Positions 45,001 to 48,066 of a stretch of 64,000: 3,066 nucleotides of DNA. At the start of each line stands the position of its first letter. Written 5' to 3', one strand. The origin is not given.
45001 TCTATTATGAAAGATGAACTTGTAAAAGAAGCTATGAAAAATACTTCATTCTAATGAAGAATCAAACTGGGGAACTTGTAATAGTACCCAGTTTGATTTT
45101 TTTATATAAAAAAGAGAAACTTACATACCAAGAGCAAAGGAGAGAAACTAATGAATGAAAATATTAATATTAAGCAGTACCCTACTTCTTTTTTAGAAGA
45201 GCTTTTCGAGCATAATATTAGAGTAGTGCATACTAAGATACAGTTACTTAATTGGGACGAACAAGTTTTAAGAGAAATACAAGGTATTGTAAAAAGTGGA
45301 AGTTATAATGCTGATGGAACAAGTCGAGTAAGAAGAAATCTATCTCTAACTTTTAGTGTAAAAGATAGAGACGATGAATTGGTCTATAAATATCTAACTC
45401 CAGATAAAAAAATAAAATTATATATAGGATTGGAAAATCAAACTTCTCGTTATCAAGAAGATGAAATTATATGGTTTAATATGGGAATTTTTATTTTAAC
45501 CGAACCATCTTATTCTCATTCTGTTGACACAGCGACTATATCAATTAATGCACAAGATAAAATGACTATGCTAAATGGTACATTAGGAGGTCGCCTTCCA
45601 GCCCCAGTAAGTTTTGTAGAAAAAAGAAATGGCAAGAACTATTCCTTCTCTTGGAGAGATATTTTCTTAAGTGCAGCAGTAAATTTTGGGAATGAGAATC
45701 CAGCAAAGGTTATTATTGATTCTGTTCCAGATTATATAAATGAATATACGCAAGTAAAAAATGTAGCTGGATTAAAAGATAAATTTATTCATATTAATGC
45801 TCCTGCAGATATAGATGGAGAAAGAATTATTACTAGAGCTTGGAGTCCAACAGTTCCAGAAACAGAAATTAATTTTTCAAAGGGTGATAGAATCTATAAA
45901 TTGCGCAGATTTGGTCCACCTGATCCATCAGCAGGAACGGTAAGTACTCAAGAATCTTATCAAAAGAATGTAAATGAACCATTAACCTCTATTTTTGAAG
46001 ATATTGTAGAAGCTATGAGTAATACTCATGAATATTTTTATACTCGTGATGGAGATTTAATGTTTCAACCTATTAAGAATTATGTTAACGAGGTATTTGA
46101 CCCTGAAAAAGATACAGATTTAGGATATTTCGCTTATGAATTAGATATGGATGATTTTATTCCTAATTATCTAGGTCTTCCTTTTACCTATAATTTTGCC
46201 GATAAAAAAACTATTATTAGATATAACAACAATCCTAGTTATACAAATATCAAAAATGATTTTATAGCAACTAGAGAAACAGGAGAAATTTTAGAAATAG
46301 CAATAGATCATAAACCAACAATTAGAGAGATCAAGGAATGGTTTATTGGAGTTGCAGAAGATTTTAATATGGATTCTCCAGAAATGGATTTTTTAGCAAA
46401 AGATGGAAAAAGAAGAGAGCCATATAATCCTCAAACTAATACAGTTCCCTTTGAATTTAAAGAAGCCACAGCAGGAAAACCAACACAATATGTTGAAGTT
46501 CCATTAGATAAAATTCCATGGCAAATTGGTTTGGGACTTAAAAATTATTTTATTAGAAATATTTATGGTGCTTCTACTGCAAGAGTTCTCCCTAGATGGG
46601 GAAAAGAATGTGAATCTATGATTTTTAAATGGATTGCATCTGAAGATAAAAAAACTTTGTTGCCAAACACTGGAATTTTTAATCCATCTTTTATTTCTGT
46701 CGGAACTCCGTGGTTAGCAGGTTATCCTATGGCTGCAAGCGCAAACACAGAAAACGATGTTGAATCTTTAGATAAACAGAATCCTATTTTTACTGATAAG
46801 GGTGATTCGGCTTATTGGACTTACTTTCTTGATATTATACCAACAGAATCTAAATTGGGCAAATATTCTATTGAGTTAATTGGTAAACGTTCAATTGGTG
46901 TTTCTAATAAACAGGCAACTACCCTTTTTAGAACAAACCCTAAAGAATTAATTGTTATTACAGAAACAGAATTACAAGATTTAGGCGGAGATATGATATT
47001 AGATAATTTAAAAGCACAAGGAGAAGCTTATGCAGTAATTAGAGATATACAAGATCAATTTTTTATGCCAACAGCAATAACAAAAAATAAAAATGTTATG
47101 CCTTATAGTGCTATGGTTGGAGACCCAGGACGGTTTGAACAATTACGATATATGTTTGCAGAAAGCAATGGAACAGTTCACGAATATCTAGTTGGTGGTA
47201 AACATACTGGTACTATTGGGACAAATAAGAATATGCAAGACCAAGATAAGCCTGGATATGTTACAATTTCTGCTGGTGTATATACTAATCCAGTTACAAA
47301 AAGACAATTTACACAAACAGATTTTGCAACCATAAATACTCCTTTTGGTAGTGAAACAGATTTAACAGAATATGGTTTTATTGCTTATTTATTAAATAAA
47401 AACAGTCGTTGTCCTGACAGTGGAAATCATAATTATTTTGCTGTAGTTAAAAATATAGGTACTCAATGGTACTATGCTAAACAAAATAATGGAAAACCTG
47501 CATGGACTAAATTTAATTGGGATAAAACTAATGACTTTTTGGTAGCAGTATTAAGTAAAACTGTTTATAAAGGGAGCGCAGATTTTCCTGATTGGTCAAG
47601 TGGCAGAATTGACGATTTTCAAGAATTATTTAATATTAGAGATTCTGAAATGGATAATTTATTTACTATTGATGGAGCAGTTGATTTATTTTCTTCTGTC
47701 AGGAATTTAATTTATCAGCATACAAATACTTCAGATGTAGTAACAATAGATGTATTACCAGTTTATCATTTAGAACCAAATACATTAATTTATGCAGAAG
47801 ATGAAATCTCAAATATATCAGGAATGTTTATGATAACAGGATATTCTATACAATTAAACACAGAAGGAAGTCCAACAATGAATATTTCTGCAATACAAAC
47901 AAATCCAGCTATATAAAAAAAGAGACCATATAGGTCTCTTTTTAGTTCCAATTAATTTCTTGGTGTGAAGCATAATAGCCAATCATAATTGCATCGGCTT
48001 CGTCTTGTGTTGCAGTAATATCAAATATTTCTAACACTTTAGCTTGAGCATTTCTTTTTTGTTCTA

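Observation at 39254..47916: Second block of large structural-like genes, including a Tal-like hub, downstream of the lysis cassette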

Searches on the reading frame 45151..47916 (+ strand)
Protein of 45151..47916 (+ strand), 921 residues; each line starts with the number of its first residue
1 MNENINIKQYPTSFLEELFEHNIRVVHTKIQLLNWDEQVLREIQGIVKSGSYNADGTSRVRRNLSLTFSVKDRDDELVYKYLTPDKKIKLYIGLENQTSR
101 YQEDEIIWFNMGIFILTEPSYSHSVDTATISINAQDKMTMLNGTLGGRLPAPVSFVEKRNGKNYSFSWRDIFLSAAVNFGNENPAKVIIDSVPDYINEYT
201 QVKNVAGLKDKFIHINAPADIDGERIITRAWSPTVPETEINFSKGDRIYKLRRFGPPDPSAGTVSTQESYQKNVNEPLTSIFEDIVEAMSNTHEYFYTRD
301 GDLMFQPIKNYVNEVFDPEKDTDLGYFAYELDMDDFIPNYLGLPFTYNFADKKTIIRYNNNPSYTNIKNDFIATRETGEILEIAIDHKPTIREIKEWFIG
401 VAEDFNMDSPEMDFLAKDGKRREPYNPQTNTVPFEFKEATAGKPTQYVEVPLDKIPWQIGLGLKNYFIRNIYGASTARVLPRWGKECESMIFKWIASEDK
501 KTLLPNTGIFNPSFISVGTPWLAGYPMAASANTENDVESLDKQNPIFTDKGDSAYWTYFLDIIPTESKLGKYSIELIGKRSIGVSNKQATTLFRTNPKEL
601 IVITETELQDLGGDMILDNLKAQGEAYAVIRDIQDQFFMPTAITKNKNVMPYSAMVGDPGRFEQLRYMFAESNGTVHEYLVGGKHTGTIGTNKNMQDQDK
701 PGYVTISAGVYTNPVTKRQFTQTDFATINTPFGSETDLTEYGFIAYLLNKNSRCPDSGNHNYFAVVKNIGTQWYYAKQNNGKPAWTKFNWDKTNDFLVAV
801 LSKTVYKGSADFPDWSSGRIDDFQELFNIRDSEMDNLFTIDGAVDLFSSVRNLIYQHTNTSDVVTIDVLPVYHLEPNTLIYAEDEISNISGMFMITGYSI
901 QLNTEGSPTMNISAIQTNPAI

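Call 5: search_protein_families(library=phrogs, proteins=[window:45151-47916:+], max_evalue=0.01)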
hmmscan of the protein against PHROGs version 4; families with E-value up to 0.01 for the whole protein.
window:45151-47916:+ (921 aa): 2 families
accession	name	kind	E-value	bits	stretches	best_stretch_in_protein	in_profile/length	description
phrog_32343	-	unknown function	0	2204.2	1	1-921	1-921/921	-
phrog_1887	-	tail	3.8e-09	37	1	26-142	302-419/670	tail protein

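Call 6: search_protein_families(library=pfam, proteins=[window:45151-47916:+], max_evalue=0.01)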
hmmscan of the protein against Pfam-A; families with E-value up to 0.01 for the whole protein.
window:45151-47916:+ (921 aa): 0 families

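Call 12: search_dna_similar(query=window:45151-47916:+, collection=phages, mode=protein, max_rows=40, max_evalue=0.001)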
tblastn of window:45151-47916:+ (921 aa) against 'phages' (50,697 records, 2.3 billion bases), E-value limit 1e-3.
Records with a match: 16; places in all: 16; records where one place covers at least 80% of the query: 5.
Best place of each record, by identity: 95-99% 5; <60% 11.
By first word of the organism name: Enterocloster 6; Enterococcus 5; Bacteriophage 2; Geobacillus 2; Phage 1.
By host as written in the record: - 5; Enterocloster bolteae DA473 3; Enterococcus faecium 2; Enterococcus faecalis 2; Enterocloster bolteae DA457 2; Enterococcus faecium 374iF1 (22) 1; Enterocloster bolteae Q14 1.
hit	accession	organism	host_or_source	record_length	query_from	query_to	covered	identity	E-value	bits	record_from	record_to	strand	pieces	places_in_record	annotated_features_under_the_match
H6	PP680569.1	Enterococcus phage VRE9_3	Enterococcus faecium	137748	1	921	100%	98.4%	0e+0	1881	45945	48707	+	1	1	hypothetical protein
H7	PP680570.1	Enterococcus phage VRE9_4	Enterococcus faecium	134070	1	921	100%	98.4%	0e+0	1879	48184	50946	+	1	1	hypothetical protein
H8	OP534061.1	Enterococcus phage H1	Enterococcus faecium 374iF1 (22)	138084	1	921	100%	98.2%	0e+0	1878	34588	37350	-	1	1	hypothetical protein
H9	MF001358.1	Enterococcus phage EF1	Enterococcus faecalis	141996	1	921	100%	98.0%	0e+0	1876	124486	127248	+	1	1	hypothetical protein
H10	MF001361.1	Enterococcus phage EF5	Enterococcus faecalis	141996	1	921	100%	98.0%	0e+0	1876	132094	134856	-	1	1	hypothetical protein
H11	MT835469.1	Bacteriophage sp.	human fecal samples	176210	14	917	75%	26.2%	1e-22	164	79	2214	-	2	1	record has no annotation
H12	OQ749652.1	Phage Phass-1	human gut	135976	13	396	42%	27.8%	4e-23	112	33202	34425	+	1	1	hypothetical protein (x4)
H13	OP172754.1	Enterocloster phage CB457P2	Enterocloster bolteae DA457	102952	3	217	23%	24.7%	4e-8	64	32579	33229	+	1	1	hypothetical protein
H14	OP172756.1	Enterocloster phage CB473P2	Enterocloster bolteae DA473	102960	3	217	23%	24.7%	4e-8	64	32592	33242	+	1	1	hypothetical protein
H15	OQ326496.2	Enterocloster phage PMBT24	Enterocloster bolteae Q14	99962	3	217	23%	24.7%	5e-8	64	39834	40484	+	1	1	baseplate hub protein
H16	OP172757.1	Enterocloster phage CB473P3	Enterocloster bolteae DA473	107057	20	217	21%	24.8%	4e-8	64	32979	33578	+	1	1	hypothetical protein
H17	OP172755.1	Enterocloster phage CB473P1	Enterocloster bolteae DA473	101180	27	217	21%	25.6%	5e-8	63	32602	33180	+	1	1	hypothetical protein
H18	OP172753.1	Enterocloster phage CB457P1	Enterocloster bolteae DA457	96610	27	217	21%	25.1%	2e-7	62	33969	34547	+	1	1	hypothetical protein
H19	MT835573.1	Bacteriophage sp.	human fecal samples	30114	7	149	16%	27.2%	3e-8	64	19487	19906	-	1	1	record has no annotation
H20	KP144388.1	Geobacillus virus E3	failed fermentation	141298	26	146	13%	29.4%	4e-6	57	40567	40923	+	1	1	hypothetical protein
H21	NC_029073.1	Geobacillus virus E3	failed fermentation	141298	26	146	13%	29.4%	4e-6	57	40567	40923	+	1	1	tail protein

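Call 14: get_annotated_region(hit=H15, flank=15000)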
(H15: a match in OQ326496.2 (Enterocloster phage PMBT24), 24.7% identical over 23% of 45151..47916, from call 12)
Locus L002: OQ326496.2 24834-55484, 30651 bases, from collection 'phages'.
description: Enterocloster phage PMBT24, complete genome.
organism: Enterocloster phage PMBT24 (NCBI taxid 3025413)
taxonomy: Viruses; Duplodnaviria; Heunggongvirae; Uroviricota; Caudoviricetes
host: Enterocloster bolteae Q14; source: municipal sewage; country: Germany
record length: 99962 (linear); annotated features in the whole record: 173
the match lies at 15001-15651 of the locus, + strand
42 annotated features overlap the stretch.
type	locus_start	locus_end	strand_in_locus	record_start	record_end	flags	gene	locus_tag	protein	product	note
CDS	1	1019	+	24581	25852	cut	-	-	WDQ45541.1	hypothetical protein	-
CDS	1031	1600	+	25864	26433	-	-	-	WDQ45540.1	hypothetical protein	-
CDS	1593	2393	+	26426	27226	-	-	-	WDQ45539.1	hypothetical protein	-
CDS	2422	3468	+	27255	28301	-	-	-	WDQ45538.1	major tail protein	-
CDS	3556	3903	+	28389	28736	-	-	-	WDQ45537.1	hypothetical protein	-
CDS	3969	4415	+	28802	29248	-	-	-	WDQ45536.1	hypothetical protein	-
CDS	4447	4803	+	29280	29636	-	-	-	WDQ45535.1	mRNA interferase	-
CDS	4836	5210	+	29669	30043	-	-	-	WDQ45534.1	macoilin family protein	-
CDS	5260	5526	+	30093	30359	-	-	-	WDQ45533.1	holin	-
CDS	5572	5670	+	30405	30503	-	-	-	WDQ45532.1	hypothetical protein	-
CDS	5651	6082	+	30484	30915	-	-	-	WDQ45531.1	hypothetical protein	-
CDS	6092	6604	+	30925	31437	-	-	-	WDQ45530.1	hypothetical protein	-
CDS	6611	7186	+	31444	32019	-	-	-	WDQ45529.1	endonuclease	RuvC endonuclease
CDS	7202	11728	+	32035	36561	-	-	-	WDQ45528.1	tape measure protein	-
CDS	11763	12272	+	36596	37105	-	-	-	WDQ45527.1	hypothetical protein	-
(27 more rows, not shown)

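Call 15: get_annotated_region(hit=H21, flank=15000)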
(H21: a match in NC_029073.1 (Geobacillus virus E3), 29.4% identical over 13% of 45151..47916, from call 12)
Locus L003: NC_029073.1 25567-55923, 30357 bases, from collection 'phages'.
description: Geobacillus virus E3, complete genome.
organism: Geobacillus virus E3 (NCBI taxid 1572712)
taxonomy: Viruses; Duplodnaviria; Heunggongvirae; Uroviricota; Caudoviricetes
host: -; source: failed fermentation; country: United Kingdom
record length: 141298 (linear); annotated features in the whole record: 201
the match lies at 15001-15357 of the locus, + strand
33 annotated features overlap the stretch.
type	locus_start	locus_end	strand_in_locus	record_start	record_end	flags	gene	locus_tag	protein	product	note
CDS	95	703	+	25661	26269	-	-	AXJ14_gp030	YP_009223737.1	hypothetical protein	GP30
CDS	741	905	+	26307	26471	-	-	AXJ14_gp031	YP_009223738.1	hypothetical protein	GP31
CDS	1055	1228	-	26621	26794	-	-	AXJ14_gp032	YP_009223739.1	Arc-like repressor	GP32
CDS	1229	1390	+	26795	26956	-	-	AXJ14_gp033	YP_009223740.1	hypothetical protein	GP33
CDS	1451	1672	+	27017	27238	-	-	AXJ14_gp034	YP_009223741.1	hypothetical protein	GP34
CDS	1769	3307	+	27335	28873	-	-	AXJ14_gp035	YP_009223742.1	hypothetical protein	GP35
CDS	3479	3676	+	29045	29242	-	-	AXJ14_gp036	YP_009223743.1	hypothetical protein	GP36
CDS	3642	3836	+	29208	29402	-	-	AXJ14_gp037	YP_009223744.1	hypothetical protein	GP37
CDS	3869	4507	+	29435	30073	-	-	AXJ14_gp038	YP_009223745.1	putative transcriptional regulator PemK superfamily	GP38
CDS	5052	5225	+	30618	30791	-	-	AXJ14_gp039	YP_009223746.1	hypothetical protein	GP39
CDS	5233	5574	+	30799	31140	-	-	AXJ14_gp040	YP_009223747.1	MazF-like growth inhibitor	GP40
CDS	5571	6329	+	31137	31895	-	-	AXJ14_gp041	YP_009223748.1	putative immunity protein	GP41; putative phage immunity protein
CDS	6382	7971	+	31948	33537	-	-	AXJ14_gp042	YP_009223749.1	tail length tape measure protein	GP42; putative tape measure protein N-terminal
CDS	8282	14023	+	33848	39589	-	-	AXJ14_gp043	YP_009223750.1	tail length tape measure protein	GP43; putative tape measure protein C-terminal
CDS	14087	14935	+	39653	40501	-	-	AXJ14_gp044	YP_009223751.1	hypothetical protein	GP44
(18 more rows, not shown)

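Call 17: get_annotated_region(hit=H12, flank=20000)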
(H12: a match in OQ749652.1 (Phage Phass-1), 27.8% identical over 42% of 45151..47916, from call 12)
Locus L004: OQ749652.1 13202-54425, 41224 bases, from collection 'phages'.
description: Phage Phass-1, complete genome.
organism: Phage Phass-1 (NCBI taxid 3043662)
taxonomy: Viruses; Duplodnaviria; Heunggongvirae; Uroviricota; Caudoviricetes; Caudoviricetes code 15 clade
host: -; source: human gut; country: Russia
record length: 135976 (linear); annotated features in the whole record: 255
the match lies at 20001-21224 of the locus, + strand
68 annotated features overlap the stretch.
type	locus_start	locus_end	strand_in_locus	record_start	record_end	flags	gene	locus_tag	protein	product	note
CDS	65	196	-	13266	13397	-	-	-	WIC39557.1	hypothetical protein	-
CDS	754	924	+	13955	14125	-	-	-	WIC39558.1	hypothetical protein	-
CDS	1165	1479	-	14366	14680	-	-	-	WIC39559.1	hypothetical protein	-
CDS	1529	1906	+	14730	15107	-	-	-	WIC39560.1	hypothetical protein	-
CDS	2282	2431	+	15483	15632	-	-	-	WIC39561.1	hypothetical protein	-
CDS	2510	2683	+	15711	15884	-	-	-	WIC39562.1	hypothetical protein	-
CDS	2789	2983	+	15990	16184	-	-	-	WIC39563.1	hypothetical protein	-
CDS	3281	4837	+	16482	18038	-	-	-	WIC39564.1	hypothetical protein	-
CDS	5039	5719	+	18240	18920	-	-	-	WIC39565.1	hypothetical protein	-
CDS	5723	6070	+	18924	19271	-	-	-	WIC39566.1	hypothetical protein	-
CDS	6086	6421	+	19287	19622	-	-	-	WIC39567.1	hypothetical protein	-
CDS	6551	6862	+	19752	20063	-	-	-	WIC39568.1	hypothetical protein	-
CDS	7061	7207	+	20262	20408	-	-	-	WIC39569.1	hypothetical protein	-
CDS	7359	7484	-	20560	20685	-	-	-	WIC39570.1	hypothetical protein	-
CDS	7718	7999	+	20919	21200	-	-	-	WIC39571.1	hypothetical protein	-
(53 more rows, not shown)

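Call 23: find_homologous_proteins(query=window:45151-47916:+, max_evalue=0.001)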
Query window:45151-47916:+ (921 aa): 73 proteins with E <= 0.001 among 6816 candidates.
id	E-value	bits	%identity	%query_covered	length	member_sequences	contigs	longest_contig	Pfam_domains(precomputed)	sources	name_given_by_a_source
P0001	0.0e+0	2110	98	100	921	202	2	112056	-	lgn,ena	-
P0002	0.0e+0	1686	83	92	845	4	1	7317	-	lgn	-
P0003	0.0e+0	1599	74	100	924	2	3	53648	-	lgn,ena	-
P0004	0.0e+0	1592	73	100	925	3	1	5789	-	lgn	-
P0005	0.0e+0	1588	73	100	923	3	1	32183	-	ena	-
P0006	0.0e+0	1425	66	100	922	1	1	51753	-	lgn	-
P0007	0.0e+0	1414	66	100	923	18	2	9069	-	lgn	-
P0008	0.0e+0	1410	66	100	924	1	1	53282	-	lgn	-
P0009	0.0e+0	1368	64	100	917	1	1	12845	-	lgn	-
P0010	0.0e+0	1353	63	99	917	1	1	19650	-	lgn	-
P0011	0.0e+0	1344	63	100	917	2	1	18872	-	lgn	-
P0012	0.0e+0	1329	61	100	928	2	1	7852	-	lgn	-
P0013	0.0e+0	1298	61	99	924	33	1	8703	-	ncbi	-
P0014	0.0e+0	1292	60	99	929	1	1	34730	-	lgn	-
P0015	0.0e+0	1290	61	99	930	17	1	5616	-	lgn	-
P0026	3.7e-292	990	49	99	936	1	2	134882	-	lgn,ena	-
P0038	3.2e-140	487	33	99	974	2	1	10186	-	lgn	-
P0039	5.3e-137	476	35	71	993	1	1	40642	-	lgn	-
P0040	1.2e-51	194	33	41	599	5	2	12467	PF16467.11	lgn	-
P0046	4.0e-41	159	32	36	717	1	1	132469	PF16467.11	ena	-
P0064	6.4e-37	145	25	63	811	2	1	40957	-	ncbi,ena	-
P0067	6.0e-25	105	24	64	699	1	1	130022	-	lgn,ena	-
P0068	5.5e-23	99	27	20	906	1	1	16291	-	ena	-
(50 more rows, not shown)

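Call 25: search_protein_families(library=pfam, proteins=[P0046, P0040, P0064, P0068, P0038, P0067], max_evalue=0.01)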
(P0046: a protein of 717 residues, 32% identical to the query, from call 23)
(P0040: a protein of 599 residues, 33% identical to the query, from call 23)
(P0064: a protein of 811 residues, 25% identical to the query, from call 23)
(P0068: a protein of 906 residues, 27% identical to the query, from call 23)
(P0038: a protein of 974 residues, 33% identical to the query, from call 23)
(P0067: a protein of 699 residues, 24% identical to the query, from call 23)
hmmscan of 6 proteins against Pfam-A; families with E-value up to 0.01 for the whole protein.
P0046 (717 aa): 1 family
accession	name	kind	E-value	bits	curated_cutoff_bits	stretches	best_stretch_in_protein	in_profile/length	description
PF16467.10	DUF5048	-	7e-06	26.6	32.3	1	644-715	31-101/103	Domain of unknown function (DUF5048)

P0040 (599 aa): 1 family
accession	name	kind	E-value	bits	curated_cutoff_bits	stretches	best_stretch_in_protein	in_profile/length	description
PF16467.10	DUF5048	-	4.2e-07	30.5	32.3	1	524-592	29-96/103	Domain of unknown function (DUF5048)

P0064 (811 aa): 1 family
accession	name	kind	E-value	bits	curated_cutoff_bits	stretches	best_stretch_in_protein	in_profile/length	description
PF16467.10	DUF5048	-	0.0019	18.7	32.3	1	735-802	28-94/103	Domain of unknown function (DUF5048)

P0068 (906 aa): 0 families

P0038 (974 aa): 0 families

P0067 (699 aa): 1 family
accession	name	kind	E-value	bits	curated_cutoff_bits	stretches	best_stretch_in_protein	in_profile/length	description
PF16467.10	DUF5048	-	0.00072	20.1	32.3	1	641-690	46-94/103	Domain of unknown function (DUF5048)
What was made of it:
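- Closest known: gp27-type baseplate hub / siphophage Tal N-terminal domain. Different: At 921 aa it is much longer, with about 450 aa of extra domains in the middle and a conserved C-terminal ~70 aa (weak DUF5048 matches in some shorter homologues, call 25).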

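Call 27: search_solved_structures(query=A1, max_evalue=1, show_alignments=2)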
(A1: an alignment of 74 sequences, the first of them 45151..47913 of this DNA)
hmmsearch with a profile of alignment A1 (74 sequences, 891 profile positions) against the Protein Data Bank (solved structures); distinct sequences matched with E-value up to 1: 0.

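Call 28: find_encoding_contigs(protein=P0046, flank=10000, max_places=2)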
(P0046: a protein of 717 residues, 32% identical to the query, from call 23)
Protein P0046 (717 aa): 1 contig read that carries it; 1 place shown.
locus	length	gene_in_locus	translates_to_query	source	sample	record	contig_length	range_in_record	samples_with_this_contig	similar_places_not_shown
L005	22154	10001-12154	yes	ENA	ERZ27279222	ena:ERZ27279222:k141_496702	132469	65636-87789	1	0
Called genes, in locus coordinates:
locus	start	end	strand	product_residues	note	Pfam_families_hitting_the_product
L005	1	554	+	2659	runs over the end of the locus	PF10145:PhageMin_Tail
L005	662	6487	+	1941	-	-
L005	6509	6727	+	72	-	-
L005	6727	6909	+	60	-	-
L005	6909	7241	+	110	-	-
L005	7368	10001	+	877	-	-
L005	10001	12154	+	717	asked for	PF16467:DUF5048 (faint)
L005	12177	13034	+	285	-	-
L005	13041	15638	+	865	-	-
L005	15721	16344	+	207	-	-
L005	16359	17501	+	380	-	-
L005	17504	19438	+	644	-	-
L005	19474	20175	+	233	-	-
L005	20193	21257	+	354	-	PF00041:fn3 (weak), PF16656:Pur_ac_phosph_N (weak)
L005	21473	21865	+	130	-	-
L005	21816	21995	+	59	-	-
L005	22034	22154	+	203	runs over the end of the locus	-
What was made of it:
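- On gp27-like baseplate hub / Tal (E921): The feature is met in relatives E3, PMBT24 and L005 (calls 14, 15, 28).
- E921 homologues sit 2-5 genes after the tape measure in Geobacillus E3, PMBT24 and L005 (calls 14, 15, 28). Its homologues sit a few genes downstream of the tape measure in relatives (calls 14, 15, 28).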
